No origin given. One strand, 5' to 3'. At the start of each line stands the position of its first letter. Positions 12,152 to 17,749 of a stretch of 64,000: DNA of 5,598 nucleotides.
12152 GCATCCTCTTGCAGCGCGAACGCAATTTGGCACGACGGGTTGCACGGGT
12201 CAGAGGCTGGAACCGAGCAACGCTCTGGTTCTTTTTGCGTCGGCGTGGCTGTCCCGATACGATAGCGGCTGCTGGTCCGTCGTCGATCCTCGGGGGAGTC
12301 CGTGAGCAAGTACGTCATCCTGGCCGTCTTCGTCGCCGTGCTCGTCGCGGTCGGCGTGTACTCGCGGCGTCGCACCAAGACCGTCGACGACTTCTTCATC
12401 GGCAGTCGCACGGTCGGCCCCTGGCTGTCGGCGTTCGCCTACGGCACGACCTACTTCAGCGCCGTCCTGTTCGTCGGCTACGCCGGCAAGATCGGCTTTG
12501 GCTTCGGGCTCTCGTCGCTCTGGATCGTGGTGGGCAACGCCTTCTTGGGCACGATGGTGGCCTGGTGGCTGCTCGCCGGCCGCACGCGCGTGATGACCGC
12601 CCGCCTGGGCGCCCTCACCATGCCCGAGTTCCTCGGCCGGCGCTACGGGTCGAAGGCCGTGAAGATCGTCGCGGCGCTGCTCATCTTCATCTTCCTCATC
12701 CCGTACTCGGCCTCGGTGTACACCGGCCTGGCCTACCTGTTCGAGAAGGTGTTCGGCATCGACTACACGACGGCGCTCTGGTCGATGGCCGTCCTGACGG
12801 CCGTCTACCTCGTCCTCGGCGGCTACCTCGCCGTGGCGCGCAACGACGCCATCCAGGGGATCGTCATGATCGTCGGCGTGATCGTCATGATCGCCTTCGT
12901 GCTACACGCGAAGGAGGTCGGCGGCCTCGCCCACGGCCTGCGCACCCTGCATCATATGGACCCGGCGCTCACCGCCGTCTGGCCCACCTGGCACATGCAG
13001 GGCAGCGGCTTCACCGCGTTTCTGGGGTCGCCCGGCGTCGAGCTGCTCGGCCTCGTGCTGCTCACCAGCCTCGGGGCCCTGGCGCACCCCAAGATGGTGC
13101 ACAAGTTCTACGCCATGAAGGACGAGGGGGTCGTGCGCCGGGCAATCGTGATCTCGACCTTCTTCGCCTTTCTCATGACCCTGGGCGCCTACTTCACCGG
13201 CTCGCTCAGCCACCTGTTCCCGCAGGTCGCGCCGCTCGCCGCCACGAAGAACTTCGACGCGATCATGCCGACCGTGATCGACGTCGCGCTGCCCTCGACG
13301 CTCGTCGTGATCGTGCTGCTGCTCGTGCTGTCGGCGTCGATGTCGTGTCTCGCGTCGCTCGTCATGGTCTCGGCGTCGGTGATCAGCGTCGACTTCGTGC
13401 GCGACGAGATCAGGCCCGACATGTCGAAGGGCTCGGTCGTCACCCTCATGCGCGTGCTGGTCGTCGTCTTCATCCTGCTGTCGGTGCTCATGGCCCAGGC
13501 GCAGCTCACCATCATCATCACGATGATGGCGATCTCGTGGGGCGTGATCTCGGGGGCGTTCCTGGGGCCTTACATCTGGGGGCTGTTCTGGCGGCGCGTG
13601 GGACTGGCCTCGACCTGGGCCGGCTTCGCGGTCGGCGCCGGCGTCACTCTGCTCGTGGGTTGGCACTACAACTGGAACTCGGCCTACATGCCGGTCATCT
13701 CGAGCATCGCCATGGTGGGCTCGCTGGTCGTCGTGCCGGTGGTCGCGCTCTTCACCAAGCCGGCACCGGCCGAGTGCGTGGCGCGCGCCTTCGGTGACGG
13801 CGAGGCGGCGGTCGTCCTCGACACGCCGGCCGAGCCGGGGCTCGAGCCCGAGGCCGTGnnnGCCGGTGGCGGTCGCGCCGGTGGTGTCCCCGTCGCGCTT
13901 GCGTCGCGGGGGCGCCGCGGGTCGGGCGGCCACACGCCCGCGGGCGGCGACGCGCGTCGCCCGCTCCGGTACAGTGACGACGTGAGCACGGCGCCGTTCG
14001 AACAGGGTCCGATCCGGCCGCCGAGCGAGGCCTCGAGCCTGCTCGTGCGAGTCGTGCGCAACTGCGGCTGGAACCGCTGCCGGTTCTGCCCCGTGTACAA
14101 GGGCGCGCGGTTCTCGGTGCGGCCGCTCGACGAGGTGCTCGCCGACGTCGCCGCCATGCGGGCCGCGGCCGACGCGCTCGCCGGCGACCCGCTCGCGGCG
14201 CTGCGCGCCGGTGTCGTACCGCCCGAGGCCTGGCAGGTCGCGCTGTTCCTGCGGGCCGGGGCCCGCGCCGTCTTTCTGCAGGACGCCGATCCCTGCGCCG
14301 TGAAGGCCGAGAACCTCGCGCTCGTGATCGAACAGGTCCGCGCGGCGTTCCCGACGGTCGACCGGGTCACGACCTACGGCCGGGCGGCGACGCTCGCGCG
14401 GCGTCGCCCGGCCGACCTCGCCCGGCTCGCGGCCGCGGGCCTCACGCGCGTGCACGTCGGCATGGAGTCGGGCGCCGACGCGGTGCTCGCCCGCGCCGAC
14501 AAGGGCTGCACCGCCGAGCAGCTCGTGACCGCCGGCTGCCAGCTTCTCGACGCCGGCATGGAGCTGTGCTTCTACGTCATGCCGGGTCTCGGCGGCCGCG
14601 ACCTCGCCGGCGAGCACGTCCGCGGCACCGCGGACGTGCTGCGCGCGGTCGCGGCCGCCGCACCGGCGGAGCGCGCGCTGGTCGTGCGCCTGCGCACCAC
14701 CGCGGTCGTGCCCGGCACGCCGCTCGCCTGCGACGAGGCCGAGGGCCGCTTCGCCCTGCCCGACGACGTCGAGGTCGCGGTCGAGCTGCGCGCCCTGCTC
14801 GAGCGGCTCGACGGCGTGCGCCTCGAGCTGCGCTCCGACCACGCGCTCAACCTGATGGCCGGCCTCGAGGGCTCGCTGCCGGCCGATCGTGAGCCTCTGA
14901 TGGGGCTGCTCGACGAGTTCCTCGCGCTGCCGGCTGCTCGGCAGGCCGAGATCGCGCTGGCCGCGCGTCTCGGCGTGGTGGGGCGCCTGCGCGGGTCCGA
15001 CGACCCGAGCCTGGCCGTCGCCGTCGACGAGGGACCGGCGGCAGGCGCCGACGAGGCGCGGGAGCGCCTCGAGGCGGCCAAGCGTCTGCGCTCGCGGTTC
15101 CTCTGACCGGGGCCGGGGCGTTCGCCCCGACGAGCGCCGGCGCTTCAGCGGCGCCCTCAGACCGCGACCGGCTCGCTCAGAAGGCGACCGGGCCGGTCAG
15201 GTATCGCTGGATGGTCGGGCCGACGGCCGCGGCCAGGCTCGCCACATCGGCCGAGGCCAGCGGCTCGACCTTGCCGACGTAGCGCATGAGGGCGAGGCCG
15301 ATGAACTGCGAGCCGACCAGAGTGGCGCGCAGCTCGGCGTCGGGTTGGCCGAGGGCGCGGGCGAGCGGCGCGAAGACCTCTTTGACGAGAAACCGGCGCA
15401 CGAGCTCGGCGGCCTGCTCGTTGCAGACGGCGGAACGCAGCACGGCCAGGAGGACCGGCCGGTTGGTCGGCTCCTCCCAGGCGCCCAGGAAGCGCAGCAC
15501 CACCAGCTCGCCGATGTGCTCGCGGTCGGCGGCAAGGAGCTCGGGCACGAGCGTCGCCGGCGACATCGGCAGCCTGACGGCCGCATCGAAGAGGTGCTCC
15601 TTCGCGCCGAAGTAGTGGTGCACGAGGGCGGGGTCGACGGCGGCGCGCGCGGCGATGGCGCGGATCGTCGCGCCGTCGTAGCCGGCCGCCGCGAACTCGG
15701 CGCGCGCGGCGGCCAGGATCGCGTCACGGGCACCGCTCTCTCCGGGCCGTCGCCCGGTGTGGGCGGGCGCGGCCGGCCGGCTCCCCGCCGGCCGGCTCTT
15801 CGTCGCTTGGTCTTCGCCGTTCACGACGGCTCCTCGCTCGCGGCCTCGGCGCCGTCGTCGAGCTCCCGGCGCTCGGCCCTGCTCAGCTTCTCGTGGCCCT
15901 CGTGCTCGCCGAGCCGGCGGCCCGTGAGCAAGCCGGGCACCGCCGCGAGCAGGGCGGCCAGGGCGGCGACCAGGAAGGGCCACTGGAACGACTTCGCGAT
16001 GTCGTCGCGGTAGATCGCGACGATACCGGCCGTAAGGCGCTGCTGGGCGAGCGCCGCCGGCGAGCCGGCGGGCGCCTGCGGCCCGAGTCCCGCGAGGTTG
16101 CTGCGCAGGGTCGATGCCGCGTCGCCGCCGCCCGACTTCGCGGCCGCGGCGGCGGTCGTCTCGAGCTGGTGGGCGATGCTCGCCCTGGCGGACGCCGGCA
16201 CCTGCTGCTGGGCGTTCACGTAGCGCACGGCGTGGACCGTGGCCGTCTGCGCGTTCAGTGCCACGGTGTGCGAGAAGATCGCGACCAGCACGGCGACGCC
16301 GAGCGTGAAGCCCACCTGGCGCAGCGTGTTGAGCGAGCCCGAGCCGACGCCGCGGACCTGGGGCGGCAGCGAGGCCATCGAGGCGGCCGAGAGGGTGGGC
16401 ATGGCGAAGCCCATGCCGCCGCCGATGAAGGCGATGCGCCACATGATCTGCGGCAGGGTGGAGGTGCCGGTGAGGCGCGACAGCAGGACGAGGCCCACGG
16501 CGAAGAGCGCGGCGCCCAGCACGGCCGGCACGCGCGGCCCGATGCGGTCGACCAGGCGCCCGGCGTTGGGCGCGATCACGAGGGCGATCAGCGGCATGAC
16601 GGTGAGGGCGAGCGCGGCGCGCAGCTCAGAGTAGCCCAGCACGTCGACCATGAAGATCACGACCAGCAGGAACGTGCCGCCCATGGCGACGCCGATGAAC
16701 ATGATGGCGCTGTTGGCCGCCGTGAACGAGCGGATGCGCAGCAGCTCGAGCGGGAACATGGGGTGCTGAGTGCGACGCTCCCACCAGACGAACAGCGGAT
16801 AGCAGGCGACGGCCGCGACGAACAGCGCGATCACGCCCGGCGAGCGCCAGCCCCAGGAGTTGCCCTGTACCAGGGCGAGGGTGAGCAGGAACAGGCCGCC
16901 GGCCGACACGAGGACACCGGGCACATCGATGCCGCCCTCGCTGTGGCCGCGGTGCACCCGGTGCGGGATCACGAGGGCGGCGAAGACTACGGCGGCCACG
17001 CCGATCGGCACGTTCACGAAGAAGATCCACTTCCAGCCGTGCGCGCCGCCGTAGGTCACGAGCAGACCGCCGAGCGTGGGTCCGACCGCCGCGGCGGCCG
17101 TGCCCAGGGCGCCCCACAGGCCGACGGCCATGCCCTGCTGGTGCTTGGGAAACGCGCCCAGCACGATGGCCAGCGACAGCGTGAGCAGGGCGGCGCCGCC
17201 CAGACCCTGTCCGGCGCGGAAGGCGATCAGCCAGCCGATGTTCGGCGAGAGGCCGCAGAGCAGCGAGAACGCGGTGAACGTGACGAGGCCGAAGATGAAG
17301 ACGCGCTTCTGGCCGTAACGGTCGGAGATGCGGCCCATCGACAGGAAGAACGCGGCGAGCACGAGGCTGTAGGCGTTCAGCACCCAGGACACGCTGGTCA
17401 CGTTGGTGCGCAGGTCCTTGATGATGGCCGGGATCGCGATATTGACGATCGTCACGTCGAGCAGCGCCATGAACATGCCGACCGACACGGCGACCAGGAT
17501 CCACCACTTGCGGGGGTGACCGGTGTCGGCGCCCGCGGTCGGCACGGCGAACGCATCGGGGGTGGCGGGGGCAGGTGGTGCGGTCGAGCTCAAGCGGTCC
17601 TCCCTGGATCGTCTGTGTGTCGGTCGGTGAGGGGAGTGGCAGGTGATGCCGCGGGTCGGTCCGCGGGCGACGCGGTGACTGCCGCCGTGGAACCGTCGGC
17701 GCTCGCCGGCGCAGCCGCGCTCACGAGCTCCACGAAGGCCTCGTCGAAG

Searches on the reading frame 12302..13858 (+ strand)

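Call 41: search_protein_families(library=pfam, proteins=[window:12302-13858:+], max_evalue=0.0001)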
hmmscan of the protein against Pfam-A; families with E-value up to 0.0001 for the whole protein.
window:12302-13858:+ (519 aa): 1 family
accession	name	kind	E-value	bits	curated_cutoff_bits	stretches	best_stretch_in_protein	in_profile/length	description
PF00474.23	SSF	-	2.2e-55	188.6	22.8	1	31-437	1-398/406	Sodium:solute symporter family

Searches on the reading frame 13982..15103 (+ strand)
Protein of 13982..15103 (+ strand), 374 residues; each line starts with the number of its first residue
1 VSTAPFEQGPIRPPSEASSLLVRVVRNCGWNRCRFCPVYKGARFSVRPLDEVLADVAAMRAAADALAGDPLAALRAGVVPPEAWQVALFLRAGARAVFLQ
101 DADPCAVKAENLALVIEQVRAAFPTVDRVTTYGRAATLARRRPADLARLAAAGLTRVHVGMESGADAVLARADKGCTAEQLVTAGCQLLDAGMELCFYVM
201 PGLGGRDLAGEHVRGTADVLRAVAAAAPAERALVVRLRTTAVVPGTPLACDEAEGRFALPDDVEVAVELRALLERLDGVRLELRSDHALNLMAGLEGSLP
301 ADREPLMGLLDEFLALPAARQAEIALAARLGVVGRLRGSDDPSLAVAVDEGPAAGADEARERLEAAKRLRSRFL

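Call 42: search_protein_families(library=pfam, proteins=[window:13982-15103:+], max_evalue=0.0001)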
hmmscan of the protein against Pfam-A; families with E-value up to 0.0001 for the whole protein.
window:13982-15103:+ (374 aa): 1 family
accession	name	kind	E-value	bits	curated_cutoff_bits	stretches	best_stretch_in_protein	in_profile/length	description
PF04055.27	Radical_SAM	-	1.7e-08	35.3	29.5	0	139-206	90-154/166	Radical SAM superfamily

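Call 43: search_protein_families(library=ncbifam, proteins=[window:13982-15103:+], max_evalue=0.00001)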
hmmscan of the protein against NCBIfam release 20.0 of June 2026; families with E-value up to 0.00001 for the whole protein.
window:13982-15103:+ (374 aa): 1 family
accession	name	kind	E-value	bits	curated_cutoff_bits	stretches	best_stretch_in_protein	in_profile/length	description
TIGR01211.1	ELP3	subfamily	6.6e-06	24.9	350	0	145-208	208-271/522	tRNA uridine(34) 5-carboxymethylaminomethyl modification radical SAM/GNAT enzyme Elp3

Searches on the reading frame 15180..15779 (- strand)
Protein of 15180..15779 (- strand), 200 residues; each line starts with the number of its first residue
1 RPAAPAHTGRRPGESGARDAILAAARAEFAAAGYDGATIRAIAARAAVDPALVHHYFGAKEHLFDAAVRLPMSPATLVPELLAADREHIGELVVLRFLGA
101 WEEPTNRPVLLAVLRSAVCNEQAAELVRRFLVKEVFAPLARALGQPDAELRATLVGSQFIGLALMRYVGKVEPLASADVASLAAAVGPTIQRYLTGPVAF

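Call 42: search_protein_families(library=pfam, proteins=[window:15180-15779:-], max_evalue=0.0001)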
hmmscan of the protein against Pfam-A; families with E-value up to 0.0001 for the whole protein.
window:15180-15779:- (200 aa): 2 families
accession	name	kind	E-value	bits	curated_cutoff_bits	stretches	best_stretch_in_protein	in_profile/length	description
PF17920.6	TetR_C_16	-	9.3e-35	119.5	26.2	1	87-194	1-107/107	Tetracyclin repressor-like, C-terminal domain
PF00440.29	TetR_N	-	2.2e-14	53.4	24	1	21-67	1-47/47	Bacterial regulatory proteins, tetR family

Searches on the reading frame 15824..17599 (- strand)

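Call 15: search_protein_families(library=pfam, proteins=[window:15824-17599:-], max_evalue=0.001)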
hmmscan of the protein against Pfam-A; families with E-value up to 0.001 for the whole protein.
window:15824-17599:- (592 aa): 2 families
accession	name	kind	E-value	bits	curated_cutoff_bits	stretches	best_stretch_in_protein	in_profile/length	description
PF07690.21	MFS_1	-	7.7e-58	196.5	33.4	1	39-434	2-346/347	Major Facilitator Superfamily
PF00083.30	Sugar_tr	-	2.2e-05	24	22.3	1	66-207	37-188/452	Sugar (and other) transporter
